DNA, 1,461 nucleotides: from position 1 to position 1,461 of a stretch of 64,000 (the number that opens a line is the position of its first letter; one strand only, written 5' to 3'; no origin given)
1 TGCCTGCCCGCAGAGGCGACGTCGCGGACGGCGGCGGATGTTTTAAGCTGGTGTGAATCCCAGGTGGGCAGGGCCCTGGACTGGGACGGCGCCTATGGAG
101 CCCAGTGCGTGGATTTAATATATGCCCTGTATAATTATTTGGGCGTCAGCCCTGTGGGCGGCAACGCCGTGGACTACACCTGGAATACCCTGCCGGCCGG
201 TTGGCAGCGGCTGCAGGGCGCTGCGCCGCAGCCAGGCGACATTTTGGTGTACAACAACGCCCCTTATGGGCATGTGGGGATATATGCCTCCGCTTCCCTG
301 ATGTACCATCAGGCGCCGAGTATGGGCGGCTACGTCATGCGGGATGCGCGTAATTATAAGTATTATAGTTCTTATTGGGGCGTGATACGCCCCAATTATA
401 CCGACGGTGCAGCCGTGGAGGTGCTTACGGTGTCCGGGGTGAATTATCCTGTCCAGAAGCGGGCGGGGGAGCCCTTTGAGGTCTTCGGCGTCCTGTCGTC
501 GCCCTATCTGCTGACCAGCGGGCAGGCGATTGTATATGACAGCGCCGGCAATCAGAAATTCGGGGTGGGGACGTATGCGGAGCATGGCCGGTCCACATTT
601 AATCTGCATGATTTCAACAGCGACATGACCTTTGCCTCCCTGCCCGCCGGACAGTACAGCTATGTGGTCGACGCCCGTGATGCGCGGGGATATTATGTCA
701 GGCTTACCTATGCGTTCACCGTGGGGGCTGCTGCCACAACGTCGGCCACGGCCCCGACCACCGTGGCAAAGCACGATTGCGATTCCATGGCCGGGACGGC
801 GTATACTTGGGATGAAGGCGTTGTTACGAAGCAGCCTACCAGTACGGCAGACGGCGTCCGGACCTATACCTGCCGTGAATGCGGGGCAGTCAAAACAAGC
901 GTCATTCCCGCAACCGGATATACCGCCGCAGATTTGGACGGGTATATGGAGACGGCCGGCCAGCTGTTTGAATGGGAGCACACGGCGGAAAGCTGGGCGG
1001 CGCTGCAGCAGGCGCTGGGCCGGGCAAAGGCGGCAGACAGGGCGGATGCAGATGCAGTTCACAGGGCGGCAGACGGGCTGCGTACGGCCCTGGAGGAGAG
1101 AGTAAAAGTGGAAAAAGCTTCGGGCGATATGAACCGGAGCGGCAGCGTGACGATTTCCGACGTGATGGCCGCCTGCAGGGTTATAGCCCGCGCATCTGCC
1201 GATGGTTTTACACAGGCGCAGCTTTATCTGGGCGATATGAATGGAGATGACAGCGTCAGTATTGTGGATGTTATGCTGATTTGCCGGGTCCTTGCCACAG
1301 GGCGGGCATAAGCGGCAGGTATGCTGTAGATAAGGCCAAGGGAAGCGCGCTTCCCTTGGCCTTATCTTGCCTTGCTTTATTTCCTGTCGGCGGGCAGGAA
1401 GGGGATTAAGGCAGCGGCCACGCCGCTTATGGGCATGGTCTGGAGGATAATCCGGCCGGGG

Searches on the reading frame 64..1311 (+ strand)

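Call 8: search_protein_families(library=pfam, proteins=[window:64-1311:+], max_evalue=0.00001)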
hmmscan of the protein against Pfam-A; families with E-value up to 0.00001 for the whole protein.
window:64-1311:+ (415 aa): 2 families
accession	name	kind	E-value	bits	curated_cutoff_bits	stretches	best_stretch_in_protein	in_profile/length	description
PF05257.22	CHAP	-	1e-09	39.1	26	1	7-75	4-67/81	CHAP domain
PF00404.24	Dockerin_1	-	4.7e-06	27.1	22.9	0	354-408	2-54/57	Dockerin type I domain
